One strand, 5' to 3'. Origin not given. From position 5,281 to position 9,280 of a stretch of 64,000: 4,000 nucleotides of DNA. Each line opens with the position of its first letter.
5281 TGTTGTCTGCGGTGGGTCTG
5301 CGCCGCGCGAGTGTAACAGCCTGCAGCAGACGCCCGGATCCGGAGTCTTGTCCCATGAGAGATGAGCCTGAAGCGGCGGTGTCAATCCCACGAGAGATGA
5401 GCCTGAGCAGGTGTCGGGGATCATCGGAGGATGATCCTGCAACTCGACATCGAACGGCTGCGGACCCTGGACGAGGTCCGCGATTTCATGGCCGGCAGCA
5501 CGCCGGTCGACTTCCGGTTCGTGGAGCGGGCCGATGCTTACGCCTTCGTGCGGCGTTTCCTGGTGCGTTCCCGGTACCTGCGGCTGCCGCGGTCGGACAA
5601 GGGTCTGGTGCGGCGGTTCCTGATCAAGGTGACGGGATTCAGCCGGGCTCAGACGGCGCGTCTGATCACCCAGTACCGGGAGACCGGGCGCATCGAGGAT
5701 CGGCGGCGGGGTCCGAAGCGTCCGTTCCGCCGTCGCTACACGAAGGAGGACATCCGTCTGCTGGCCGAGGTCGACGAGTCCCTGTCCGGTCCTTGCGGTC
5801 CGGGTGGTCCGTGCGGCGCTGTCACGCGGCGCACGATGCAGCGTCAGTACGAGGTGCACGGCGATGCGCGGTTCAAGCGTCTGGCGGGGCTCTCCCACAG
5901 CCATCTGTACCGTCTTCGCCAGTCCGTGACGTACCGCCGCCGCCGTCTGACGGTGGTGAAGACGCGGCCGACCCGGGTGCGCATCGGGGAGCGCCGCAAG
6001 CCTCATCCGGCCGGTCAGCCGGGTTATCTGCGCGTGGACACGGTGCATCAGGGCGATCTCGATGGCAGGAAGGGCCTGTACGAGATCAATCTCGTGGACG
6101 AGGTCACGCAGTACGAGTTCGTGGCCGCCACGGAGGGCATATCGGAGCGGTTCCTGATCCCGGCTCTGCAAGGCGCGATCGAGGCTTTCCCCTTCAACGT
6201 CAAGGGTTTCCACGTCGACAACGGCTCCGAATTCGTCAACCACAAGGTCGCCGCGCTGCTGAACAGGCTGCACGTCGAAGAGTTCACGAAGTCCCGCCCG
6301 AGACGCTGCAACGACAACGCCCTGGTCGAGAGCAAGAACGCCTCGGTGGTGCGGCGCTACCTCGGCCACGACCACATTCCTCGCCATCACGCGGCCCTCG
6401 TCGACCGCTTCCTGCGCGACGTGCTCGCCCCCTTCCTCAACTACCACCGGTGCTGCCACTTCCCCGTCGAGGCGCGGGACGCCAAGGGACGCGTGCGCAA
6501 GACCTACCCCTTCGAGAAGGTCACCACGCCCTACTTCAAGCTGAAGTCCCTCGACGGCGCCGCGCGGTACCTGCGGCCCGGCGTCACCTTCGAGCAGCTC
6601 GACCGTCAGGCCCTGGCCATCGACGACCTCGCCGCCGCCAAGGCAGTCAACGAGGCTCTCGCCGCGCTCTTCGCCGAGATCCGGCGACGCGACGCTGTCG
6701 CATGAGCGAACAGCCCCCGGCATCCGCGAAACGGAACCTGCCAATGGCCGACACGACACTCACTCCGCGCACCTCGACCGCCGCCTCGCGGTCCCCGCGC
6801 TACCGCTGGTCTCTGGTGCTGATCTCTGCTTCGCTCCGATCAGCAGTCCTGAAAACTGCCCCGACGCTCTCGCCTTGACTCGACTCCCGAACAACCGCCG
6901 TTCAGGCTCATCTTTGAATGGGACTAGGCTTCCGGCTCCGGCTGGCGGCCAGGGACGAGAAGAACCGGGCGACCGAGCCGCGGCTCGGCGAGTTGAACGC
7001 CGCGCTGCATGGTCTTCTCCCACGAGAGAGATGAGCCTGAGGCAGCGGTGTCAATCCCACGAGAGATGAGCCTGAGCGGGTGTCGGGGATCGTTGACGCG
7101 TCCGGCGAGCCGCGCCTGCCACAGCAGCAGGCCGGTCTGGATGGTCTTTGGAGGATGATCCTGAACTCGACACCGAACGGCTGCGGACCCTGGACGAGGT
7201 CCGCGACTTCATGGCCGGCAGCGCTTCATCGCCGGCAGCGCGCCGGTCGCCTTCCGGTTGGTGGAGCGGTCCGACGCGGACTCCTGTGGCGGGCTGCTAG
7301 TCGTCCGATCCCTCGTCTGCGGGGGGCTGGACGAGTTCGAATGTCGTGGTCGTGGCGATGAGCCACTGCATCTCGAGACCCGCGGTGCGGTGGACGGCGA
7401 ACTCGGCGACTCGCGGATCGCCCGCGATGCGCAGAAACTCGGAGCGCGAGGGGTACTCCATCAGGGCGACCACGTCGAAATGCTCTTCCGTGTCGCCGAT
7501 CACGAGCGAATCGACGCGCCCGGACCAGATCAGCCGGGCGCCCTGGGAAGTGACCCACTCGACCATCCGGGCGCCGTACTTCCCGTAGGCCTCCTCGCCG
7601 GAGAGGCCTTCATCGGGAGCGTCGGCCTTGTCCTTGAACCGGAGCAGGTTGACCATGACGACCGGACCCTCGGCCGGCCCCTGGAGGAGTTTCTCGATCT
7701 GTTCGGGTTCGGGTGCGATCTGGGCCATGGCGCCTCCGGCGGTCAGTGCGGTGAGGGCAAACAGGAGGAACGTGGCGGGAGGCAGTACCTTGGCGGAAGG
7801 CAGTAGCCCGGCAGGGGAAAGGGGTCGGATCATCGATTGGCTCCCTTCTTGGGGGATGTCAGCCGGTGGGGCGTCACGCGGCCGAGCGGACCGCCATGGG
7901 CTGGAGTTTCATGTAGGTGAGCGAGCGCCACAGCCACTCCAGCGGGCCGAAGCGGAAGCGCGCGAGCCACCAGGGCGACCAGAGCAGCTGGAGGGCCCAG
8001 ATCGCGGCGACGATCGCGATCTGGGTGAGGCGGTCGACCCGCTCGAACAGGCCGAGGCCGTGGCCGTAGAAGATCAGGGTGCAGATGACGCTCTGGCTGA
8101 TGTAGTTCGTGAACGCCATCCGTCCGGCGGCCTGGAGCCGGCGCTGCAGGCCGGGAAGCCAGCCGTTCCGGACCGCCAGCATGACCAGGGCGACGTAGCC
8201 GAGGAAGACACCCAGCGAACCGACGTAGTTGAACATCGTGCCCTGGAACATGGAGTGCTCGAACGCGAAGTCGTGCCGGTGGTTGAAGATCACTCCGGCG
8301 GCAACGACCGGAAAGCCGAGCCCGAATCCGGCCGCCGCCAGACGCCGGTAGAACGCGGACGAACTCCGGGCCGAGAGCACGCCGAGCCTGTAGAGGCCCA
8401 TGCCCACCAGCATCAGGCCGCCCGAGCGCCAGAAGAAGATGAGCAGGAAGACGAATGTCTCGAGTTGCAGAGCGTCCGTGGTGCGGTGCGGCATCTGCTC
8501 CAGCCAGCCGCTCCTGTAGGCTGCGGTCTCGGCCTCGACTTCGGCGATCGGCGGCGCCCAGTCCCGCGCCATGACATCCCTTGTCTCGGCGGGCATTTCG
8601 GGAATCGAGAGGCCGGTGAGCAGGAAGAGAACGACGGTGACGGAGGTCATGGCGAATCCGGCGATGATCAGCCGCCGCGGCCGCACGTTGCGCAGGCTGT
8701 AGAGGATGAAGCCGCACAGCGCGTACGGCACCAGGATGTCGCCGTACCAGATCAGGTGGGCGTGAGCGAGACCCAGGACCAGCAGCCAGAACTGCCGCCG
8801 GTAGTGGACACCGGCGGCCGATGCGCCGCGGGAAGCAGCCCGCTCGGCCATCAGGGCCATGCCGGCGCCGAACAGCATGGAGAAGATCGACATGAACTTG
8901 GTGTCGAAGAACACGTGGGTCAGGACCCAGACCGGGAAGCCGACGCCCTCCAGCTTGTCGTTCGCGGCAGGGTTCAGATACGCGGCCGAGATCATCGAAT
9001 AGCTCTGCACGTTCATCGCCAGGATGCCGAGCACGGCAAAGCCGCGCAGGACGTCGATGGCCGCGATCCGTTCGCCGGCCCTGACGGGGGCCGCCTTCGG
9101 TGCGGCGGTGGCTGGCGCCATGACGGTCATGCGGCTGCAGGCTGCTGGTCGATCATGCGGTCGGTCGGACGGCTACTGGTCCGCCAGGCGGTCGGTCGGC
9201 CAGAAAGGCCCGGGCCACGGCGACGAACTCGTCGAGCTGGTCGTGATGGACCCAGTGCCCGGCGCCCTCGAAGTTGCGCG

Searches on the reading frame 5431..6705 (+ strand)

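Call 84: search_protein_families(library=pfam, proteins=[window:5431-6705:+], max_evalue=0.0001)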
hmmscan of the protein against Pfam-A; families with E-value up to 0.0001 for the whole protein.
window:5431-6705:+ (424 aa): 1 family
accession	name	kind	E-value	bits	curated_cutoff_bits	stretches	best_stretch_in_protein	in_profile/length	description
PF00665.32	rve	-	1.1e-05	26.1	32.6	1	198-283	6-93/102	Integrase core domain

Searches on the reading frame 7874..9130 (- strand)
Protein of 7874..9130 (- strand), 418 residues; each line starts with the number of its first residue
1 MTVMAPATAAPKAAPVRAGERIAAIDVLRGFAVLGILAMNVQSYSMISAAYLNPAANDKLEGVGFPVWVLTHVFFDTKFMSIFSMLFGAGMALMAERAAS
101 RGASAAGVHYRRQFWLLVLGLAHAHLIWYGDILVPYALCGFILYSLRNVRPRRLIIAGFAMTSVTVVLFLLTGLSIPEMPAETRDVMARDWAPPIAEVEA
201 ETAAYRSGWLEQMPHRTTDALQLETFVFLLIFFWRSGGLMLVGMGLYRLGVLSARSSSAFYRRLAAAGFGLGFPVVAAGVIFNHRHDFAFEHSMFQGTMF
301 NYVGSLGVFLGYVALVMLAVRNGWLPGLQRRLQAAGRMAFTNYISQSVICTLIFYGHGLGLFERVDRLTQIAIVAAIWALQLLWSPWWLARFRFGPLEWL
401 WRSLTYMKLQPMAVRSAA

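Call 84: search_protein_families(library=pfam, proteins=[window:7874-9130:-], max_evalue=0.0001)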
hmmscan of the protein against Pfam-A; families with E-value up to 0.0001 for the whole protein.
window:7874-9130:- (418 aa): 1 family
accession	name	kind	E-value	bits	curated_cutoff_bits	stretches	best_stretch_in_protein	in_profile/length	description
PF04235.18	DUF418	-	1.3e-48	165.5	23.6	1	246-408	1-163/163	Protein of unknown function (DUF418)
